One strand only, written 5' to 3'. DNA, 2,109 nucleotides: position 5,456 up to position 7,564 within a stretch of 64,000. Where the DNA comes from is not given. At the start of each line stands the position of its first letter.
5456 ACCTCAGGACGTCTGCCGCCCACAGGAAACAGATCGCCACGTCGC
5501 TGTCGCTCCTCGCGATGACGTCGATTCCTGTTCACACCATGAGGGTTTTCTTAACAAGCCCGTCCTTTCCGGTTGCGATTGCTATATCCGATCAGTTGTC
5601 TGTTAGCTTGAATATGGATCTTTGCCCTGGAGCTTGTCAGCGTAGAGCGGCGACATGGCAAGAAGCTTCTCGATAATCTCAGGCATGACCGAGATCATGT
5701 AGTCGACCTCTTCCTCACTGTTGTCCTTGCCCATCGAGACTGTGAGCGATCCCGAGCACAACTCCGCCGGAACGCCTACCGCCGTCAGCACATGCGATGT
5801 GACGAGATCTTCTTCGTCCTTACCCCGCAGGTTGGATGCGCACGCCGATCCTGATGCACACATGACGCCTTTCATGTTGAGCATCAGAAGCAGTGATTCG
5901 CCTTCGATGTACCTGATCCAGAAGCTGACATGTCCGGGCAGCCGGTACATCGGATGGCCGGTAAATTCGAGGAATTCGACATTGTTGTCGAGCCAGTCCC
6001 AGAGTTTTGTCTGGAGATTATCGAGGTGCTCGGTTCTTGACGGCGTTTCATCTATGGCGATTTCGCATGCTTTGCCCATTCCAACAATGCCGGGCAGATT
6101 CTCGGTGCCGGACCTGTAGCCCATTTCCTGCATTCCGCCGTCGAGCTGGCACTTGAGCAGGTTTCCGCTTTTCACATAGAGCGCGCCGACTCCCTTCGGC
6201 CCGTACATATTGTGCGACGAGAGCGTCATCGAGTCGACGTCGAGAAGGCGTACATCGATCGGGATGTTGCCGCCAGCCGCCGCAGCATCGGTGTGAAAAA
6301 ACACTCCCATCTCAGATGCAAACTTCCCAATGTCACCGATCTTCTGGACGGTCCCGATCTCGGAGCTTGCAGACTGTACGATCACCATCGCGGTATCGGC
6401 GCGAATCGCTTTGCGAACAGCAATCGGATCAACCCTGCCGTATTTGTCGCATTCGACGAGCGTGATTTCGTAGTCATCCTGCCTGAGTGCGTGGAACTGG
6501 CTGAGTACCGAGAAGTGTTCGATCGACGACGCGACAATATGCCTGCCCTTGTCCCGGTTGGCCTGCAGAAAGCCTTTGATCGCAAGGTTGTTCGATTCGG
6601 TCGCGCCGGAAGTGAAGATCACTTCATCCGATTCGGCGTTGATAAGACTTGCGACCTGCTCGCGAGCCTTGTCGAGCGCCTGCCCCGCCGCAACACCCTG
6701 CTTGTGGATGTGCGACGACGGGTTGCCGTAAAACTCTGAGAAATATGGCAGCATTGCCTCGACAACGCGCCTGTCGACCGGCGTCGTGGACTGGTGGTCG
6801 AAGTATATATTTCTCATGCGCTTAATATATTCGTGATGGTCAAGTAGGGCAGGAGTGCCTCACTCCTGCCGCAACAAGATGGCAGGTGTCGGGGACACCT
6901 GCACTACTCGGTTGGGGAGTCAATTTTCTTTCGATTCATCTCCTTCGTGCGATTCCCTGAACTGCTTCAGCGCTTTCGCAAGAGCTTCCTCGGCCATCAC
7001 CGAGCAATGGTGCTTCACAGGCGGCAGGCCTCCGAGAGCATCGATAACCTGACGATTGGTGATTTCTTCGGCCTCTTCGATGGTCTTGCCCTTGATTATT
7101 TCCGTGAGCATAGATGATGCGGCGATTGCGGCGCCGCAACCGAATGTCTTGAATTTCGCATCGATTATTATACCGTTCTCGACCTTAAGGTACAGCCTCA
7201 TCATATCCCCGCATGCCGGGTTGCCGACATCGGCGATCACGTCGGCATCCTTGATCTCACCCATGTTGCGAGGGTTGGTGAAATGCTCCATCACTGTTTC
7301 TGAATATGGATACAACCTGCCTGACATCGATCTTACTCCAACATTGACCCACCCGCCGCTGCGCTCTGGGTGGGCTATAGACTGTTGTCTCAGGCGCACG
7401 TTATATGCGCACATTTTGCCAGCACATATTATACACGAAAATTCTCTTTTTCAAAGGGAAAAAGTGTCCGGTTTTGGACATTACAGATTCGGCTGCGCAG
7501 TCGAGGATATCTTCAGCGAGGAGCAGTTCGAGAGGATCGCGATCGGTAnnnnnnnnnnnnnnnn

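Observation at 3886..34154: Candidate non-cellulosomal cohesin-dockerin surface-assembly system coupled to type IX secretion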

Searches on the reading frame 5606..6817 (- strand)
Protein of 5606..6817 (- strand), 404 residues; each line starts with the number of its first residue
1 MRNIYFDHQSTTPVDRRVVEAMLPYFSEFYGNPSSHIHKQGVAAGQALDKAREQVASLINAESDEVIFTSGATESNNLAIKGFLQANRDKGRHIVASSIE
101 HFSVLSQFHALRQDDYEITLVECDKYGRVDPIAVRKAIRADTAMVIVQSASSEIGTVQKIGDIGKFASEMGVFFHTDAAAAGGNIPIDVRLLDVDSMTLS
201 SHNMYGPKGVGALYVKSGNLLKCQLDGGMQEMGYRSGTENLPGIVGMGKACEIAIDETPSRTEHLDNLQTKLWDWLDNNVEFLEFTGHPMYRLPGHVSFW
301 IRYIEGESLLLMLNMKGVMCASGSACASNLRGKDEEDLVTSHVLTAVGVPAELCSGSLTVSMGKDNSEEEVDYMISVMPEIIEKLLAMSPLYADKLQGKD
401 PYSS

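Call 23: search_protein_families(library=pfam, proteins=[window:5606-6817:-], max_evalue=0.001)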
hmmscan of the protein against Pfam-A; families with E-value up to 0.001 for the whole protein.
window:5606-6817:- (404 aa): 3 families
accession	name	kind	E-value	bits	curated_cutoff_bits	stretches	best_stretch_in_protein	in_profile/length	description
PF00266.25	Aminotran_5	-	2.4e-73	247.7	21.5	1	4-373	1-370/371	Aminotransferase class-V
PF01041.23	DegT_DnrJ_EryC1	-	0.00012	21.9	19.8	1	45-183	23-151/360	DegT/DnrJ/EryC1/StrS aminotransferase family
PF00282.25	Pyridoxal_deC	-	0.0005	19.4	27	1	101-222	155-286/375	Pyridoxal-dependent decarboxylase conserved domain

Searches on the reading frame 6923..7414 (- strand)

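Call 23: search_protein_families(library=pfam, proteins=[window:6923-7414:-], max_evalue=0.001)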
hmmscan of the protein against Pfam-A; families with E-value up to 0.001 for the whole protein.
window:6923-7414:- (164 aa): 1 family
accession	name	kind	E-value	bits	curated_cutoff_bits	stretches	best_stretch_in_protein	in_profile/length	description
PF01592.21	NifU_N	-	4.2e-49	166.3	22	1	37-155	2-123/127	NifU-like N terminal domain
